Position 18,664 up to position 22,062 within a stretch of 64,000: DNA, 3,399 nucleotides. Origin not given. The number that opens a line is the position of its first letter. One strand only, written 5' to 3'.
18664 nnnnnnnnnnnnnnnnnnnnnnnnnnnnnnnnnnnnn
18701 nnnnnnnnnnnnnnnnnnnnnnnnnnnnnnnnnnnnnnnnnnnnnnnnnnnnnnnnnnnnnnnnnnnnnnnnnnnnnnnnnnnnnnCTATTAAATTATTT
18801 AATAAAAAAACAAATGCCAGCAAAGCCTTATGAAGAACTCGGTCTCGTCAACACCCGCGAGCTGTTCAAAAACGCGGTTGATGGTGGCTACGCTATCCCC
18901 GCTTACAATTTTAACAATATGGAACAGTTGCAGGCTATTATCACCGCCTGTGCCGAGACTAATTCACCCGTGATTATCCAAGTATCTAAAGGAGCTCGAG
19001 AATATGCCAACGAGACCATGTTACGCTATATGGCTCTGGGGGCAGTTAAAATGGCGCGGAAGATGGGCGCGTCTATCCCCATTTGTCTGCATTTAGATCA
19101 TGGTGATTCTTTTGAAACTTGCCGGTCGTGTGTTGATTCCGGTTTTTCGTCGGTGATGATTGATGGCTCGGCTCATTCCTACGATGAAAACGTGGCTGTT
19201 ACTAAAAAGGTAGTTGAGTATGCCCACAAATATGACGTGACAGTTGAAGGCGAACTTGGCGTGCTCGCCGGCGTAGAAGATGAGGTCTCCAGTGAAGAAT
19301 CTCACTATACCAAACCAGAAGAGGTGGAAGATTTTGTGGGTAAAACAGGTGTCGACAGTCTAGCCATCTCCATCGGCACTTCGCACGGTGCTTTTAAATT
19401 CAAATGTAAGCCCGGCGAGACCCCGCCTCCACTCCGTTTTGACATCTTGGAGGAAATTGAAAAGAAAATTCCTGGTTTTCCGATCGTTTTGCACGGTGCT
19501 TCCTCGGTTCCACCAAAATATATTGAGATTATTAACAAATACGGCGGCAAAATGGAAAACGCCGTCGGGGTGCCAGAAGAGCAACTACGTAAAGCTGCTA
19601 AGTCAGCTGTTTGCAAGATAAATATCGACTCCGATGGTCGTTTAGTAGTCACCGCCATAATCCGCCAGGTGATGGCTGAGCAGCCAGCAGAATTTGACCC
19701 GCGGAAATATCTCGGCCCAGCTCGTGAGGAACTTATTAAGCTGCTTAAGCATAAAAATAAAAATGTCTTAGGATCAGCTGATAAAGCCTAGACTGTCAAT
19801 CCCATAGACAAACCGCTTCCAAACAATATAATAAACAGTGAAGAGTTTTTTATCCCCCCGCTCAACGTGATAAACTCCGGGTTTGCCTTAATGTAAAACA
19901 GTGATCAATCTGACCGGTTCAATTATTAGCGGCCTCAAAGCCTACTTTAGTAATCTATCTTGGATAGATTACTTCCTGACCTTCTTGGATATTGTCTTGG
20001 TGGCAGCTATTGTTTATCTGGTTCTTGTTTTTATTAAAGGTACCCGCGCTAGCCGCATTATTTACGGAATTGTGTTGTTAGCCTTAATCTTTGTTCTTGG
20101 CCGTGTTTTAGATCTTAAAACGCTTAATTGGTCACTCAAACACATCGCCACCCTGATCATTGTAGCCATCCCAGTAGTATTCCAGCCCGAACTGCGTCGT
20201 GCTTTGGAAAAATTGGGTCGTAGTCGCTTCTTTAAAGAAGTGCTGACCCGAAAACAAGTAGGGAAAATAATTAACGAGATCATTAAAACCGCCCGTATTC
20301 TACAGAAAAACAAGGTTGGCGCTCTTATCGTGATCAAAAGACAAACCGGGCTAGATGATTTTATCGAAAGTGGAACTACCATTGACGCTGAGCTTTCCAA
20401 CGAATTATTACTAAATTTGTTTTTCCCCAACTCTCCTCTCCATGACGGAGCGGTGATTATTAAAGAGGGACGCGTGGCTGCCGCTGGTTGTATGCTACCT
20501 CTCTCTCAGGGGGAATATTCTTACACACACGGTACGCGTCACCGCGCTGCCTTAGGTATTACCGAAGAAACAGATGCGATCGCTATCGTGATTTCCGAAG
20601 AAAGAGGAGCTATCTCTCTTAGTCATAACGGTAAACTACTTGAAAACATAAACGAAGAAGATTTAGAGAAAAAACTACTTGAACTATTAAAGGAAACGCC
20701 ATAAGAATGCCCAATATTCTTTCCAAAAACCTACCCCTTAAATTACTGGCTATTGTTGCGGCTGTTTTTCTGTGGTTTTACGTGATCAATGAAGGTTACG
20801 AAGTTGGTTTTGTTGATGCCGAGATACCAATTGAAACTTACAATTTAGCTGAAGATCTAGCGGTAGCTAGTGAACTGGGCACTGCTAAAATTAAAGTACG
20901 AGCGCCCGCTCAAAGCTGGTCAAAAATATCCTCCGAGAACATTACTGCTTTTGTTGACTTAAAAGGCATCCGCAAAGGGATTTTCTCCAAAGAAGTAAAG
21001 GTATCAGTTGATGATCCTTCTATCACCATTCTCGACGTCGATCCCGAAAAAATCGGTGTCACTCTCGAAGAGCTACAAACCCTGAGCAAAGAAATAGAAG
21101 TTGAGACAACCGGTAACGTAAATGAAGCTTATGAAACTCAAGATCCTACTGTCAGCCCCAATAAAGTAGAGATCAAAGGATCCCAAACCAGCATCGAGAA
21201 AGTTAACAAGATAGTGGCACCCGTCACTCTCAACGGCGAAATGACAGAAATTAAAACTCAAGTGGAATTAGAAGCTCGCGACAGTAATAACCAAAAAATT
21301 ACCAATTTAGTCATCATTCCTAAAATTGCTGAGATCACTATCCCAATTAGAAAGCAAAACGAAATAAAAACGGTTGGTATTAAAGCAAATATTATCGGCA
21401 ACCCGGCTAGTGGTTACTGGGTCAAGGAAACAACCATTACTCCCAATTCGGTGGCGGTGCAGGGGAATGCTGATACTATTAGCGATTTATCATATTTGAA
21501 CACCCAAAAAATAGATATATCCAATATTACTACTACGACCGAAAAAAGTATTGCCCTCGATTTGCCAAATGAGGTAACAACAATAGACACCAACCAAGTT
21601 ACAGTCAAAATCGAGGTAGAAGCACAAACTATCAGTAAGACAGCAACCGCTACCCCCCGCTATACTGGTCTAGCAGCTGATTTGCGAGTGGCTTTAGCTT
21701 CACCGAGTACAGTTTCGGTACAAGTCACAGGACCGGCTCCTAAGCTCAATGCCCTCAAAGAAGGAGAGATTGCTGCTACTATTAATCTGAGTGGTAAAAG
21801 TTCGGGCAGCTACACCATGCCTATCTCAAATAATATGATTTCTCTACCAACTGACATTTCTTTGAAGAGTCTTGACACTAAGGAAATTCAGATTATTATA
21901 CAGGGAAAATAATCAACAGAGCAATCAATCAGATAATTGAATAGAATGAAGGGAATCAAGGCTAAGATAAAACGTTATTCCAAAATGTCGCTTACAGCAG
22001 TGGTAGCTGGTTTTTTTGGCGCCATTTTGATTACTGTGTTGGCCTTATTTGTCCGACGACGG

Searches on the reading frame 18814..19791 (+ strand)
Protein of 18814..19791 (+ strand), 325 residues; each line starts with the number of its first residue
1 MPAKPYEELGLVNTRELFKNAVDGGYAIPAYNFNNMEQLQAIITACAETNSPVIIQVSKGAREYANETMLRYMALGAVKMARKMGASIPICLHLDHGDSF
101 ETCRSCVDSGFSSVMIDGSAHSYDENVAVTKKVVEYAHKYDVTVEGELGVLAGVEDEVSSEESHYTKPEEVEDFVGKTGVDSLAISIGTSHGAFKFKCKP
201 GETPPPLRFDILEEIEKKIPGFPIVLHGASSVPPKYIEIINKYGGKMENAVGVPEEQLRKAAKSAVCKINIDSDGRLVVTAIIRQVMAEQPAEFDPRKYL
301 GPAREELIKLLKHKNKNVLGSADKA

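Call 50: search_protein_families(library=pfam, proteins=[window:18814-19791:+], max_evalue=0.00001)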
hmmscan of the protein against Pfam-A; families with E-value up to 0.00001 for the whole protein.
window:18814-19791:+ (325 aa): 1 family
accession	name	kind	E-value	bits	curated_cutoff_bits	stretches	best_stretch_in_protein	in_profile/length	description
PF01116.26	F_bP_aldolase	-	2.5e-97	326.2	25.5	1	12-324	1-277/277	Fructose-bisphosphate aldolase class-II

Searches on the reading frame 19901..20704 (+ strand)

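Call 50: search_protein_families(library=pfam, proteins=[window:19901-20704:+], max_evalue=0.00001)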
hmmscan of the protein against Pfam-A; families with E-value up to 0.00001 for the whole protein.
window:19901-20704:+ (267 aa): 1 family
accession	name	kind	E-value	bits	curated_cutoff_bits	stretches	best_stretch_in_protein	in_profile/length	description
PF02457.21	DAC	-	7e-44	148.7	27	1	131-246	4-119/119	DisA bacterial checkpoint controller nucleotide-binding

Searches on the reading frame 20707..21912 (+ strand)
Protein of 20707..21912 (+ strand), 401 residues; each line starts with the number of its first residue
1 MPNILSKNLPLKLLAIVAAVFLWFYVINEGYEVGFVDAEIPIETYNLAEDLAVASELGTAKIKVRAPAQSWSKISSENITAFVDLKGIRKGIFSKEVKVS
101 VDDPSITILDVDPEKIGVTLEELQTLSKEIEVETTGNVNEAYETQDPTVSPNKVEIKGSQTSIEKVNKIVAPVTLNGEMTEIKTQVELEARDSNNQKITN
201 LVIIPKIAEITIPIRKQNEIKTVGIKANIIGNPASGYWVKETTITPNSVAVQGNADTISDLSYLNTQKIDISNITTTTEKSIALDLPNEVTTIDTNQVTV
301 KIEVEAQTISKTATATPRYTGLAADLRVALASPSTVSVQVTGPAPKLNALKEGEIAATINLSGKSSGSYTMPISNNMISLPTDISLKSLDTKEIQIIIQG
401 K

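Call 50: search_protein_families(library=pfam, proteins=[window:20707-21912:+], max_evalue=0.00001)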
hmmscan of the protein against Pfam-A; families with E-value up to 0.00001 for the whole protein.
window:20707-21912:+ (401 aa): 1 family
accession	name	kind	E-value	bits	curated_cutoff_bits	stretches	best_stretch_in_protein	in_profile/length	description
PF07949.17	YbbR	-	1.8e-38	131.2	22.3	4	225-302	3-81/81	YbbR-like protein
